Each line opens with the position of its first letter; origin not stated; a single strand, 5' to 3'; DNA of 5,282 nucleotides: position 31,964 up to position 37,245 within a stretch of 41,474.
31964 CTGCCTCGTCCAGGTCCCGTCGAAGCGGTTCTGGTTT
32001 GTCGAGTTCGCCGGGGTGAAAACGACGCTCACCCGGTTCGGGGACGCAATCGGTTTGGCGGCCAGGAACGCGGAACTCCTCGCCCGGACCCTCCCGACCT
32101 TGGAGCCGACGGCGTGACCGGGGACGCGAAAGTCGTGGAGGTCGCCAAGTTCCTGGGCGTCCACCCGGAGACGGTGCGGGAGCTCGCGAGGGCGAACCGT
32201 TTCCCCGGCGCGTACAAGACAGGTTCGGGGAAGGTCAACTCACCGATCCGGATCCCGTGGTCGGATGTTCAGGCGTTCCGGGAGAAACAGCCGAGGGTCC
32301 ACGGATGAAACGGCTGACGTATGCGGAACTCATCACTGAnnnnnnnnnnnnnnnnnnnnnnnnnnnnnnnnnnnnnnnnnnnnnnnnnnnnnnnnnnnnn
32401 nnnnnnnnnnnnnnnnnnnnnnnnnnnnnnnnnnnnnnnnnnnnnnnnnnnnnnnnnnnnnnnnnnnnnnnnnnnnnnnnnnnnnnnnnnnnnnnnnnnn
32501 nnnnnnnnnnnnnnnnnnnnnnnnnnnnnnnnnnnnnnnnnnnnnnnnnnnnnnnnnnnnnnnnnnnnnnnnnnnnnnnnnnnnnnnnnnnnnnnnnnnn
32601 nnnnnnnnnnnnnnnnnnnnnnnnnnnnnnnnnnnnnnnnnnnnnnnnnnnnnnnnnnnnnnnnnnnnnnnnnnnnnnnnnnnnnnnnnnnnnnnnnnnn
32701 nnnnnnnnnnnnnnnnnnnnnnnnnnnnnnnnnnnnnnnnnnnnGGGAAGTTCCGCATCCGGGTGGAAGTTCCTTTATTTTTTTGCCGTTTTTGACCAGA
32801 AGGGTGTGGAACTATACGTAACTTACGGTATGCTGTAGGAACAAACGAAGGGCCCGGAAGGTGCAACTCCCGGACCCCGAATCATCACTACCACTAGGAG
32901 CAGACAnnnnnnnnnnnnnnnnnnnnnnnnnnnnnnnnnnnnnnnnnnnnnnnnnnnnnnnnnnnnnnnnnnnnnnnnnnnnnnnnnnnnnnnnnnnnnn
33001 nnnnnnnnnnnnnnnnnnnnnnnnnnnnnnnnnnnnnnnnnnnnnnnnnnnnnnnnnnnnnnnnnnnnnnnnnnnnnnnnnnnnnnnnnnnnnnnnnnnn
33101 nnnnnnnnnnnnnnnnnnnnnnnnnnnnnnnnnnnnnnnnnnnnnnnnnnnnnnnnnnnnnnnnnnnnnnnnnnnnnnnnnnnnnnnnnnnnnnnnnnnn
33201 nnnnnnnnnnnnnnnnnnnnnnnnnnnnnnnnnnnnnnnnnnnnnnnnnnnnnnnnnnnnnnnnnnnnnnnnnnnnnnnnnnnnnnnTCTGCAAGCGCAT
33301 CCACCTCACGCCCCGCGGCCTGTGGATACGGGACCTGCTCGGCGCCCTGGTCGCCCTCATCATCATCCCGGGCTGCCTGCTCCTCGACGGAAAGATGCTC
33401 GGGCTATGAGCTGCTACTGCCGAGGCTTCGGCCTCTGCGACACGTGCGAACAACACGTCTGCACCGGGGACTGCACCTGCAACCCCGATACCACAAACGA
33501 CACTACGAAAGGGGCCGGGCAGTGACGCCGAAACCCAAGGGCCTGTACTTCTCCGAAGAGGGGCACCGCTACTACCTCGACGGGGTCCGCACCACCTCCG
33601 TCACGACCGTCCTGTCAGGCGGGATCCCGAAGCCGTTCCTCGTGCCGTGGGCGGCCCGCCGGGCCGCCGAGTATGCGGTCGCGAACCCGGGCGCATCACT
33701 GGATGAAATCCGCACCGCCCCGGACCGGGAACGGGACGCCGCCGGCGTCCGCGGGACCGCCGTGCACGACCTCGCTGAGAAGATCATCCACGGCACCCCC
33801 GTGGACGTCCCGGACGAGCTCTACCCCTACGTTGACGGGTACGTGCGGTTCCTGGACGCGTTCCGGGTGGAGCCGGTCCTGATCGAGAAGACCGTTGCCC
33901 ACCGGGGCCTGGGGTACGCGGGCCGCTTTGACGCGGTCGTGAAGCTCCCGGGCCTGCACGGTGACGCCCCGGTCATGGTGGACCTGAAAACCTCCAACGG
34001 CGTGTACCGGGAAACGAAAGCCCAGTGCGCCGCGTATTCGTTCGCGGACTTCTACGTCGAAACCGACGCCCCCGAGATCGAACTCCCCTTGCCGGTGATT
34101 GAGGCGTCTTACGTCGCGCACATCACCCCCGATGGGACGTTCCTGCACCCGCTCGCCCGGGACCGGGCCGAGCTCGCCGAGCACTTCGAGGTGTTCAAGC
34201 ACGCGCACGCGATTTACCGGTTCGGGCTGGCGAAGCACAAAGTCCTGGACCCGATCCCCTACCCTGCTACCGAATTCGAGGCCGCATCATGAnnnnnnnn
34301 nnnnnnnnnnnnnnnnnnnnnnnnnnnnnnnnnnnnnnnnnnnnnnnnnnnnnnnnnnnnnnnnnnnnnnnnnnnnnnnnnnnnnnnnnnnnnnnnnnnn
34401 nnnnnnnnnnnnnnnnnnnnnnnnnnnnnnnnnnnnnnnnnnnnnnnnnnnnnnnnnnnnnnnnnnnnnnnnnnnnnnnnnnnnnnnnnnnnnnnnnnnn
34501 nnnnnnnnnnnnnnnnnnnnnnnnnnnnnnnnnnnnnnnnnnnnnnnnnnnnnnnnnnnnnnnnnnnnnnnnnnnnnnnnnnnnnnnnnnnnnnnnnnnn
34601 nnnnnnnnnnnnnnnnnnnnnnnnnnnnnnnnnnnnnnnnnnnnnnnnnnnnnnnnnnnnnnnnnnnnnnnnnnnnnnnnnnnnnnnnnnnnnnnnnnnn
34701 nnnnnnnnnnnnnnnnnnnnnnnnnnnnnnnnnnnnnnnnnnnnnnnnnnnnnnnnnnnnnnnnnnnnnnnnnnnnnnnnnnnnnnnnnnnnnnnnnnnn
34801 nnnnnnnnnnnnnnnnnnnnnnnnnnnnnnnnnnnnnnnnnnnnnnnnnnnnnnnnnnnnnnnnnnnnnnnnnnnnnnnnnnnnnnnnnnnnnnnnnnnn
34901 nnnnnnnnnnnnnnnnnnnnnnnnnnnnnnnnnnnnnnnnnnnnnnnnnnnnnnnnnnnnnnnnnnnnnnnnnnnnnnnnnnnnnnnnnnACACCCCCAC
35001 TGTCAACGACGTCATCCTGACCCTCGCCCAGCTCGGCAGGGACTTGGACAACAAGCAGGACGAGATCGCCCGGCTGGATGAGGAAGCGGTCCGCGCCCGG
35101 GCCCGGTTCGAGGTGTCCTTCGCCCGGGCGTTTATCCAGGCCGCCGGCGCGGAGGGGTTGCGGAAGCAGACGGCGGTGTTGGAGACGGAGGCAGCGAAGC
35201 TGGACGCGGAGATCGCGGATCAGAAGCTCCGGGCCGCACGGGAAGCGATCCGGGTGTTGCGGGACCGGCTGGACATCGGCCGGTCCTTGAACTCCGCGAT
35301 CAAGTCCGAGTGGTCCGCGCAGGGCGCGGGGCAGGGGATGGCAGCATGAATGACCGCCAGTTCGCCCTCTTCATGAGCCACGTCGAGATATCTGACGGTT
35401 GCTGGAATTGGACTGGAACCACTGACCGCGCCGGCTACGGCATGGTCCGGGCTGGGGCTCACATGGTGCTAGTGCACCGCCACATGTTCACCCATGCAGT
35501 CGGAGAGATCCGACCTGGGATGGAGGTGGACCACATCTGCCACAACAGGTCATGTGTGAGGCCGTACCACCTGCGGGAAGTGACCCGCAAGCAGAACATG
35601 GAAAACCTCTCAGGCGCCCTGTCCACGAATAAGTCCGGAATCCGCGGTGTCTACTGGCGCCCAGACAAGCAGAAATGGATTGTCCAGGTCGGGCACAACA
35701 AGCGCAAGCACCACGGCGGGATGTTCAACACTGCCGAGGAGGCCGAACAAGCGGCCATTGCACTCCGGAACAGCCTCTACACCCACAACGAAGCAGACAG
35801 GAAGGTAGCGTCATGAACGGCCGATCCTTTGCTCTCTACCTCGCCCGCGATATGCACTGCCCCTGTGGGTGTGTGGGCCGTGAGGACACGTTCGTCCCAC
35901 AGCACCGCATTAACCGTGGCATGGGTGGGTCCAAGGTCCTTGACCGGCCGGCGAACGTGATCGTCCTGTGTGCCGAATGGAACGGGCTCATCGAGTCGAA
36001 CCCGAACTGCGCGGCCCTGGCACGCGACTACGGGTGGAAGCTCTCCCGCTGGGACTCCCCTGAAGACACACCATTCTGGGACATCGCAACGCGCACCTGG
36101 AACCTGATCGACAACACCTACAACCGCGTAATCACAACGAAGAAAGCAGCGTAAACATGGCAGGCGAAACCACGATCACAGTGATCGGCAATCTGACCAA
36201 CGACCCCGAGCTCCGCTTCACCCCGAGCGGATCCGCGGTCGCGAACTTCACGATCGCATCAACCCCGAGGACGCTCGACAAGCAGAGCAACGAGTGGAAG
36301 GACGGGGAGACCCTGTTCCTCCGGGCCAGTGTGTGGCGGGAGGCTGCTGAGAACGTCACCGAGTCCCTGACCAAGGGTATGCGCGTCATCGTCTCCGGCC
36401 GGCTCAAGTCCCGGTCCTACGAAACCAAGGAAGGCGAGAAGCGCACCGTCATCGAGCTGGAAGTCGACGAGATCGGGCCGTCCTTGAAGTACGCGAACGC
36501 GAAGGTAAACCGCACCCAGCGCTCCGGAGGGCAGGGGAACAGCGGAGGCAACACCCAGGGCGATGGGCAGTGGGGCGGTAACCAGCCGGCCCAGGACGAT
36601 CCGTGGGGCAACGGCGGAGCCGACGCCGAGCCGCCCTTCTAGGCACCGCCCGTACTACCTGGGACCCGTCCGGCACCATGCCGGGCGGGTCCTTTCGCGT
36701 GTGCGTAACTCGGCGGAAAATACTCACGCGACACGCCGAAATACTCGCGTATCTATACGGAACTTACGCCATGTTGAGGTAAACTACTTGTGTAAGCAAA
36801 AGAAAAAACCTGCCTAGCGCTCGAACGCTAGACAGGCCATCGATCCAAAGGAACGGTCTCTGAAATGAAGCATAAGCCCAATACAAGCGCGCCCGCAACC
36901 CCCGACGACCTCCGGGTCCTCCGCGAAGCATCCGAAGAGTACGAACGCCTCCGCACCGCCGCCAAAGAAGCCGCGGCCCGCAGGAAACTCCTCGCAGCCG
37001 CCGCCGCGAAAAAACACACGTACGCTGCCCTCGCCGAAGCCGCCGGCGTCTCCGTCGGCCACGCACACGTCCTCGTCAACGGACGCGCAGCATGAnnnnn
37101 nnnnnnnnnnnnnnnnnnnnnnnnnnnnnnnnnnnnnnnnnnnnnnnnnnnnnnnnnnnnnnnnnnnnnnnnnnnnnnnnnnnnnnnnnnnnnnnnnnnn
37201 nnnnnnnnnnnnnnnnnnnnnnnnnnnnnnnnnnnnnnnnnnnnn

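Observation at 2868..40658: Near-palindromic 9-mer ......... and a CGGAAC half-site family confined to regulatory/intergenic DNA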

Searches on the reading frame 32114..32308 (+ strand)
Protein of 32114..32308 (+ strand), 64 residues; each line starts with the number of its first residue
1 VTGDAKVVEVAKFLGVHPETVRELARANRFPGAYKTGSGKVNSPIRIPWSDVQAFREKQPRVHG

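Call 48: search_protein_families(library=pfam, proteins=[window:32114-32308:+], max_evalue=0.05)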
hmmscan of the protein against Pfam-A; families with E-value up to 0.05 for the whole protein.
window:32114-32308:+ (64 aa): 3 families
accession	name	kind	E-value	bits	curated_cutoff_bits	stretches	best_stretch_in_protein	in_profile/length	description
PF12728.13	HTH_17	-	4e-10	40.2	27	1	7-59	4-50/51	Helix-turn-helix domain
PF00376.29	MerR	-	0.0051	17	28.2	1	9-31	4-26/38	MerR family regulatory protein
PF04539.22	Sigma70_r3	-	0.017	15.6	25.3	1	5-31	21-47/78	Sigma-70 region 3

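Call 56: search_solved_structures(query=window:32114-32308:+, max_evalue=1)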
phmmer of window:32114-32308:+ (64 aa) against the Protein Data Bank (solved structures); distinct sequences matched with E-value up to 1: 0.

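Call 65: find_related_loci(query=A1, collection=viral_contigs, flank=6000)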
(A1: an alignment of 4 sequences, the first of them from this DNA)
Query A1 (64 aa) in viral_contigs; peptide patterns used: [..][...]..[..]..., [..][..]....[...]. (x = any residue, [..] = any of these).
44 stretches matched a pattern; 30 encode a relative of the query (tblastn E <= 1e-3); 30 distinct loci.
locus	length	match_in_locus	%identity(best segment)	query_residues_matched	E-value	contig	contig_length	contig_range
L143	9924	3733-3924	78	1-64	6e-32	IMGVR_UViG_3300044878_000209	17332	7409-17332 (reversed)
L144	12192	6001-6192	73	1-64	2e-30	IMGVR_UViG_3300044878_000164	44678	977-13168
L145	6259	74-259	68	1-62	3e-26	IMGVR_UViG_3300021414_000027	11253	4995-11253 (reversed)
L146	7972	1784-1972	68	1-63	5e-26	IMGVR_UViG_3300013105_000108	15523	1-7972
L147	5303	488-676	63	1-63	7e-24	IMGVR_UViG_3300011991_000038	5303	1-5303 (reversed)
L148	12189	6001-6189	60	1-63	8e-24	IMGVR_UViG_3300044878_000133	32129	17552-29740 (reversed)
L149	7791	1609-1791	64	2-62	1e-23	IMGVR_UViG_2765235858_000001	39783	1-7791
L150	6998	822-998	66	4-62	2e-23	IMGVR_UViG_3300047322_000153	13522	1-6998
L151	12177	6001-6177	64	3-61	3e-23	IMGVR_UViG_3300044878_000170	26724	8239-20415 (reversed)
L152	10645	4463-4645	65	1-63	3e-23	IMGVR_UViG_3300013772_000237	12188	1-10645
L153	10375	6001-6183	63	1-63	5e-23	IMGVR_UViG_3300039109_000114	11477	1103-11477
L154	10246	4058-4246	63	1-63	9e-23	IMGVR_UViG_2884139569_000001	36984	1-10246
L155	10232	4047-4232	58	1-62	2e-22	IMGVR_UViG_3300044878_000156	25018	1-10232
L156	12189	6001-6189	60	1-63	2e-22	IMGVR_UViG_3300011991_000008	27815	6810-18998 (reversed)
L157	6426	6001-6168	66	4-59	3e-22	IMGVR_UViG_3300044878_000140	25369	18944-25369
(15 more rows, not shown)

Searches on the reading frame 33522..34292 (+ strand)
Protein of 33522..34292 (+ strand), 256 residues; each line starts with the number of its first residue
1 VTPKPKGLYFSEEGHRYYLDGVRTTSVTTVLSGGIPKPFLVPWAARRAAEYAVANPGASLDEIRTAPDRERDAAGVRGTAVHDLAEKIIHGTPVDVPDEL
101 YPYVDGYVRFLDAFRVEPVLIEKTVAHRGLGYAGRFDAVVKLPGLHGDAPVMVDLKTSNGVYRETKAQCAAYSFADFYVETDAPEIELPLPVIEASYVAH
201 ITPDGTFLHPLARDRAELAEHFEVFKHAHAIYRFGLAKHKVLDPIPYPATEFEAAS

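Call 29: search_protein_families(library=pfam, proteins=[window:33522-34292:+], max_evalue=0.01)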
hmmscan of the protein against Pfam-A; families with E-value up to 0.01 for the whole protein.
window:33522-34292:+ (256 aa): 1 family
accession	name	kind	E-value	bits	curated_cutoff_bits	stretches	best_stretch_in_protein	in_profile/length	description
PF12705.13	PDDEXK_1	-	0.0057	17.1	22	0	62-93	24-53/247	PD-(D/E)XK nuclease superfamily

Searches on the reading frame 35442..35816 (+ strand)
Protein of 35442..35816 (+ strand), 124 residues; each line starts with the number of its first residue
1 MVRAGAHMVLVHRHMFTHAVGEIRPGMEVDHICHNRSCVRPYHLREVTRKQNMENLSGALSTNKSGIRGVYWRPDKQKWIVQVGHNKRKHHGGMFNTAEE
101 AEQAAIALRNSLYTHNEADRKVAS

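Call 48: search_protein_families(library=pfam, proteins=[window:35442-35816:+], max_evalue=0.05)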
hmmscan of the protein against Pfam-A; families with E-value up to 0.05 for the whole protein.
window:35442-35816:+ (124 aa): 4 families
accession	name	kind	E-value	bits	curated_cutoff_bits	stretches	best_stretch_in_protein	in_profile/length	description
PF13392.12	HNH_3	-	9.6e-17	60.8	24.8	1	10-53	2-45/46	HNH endonuclease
PF00847.26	AP2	-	9.3e-09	35.9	33.3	1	65-113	1-52/54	AP2 domain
PF05551.17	zf-His_Me_endon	-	6.7e-05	23.5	27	1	18-53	56-91/131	Zinc-binding loop region of homing endonuclease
PF14657.12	Arm-DNA-bind_4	-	0.041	13.9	22.3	0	81-110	4-40/47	Arm DNA-binding domain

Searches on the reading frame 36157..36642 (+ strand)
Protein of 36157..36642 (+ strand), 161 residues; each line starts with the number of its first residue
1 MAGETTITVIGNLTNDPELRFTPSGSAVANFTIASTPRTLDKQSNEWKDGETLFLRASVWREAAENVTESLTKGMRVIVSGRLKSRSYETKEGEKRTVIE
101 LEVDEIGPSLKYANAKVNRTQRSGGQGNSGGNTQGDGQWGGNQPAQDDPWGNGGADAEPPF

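Call 29: search_protein_families(library=pfam, proteins=[window:36157-36642:+], max_evalue=0.01)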
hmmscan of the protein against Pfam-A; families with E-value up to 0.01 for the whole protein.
window:36157-36642:+ (161 aa): 4 families
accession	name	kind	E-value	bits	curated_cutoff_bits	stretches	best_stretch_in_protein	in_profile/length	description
PF00436.31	SSB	-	7.2e-32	110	26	1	6-106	3-101/104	Single-strand binding protein family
PF01336.31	tRNA_anti-codon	-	1.8e-05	25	27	1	53-106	27-72/75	OB-fold nucleic acid binding domain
PF13742.12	tRNA_anti_2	-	0.003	18.2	27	1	48-84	44-79/95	OB-fold nucleic acid binding domain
PF00189.25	Ribosomal_S3_C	-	0.0031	18.5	34.1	1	61-94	16-53/83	Ribosomal protein S3, C-terminal domain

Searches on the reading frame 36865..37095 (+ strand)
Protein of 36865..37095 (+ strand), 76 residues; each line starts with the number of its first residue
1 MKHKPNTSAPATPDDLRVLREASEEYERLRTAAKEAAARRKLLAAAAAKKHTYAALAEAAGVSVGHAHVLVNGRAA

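Call 29: search_protein_families(library=pfam, proteins=[window:36865-37095:+], max_evalue=0.01)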
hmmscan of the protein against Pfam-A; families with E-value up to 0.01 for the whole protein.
window:36865-37095:+ (76 aa): 1 family
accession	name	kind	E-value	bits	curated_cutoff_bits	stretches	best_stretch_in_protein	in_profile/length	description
PF21965.2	SAMP2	-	0.0049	17.7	27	1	48-75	18-45/63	Small archaeal modifier protein 2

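Call 30: search_protein_families(library=phrogs, proteins=[window:36865-37095:+], max_evalue=0.001)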
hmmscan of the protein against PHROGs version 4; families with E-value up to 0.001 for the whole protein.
window:36865-37095:+ (76 aa): 0 families
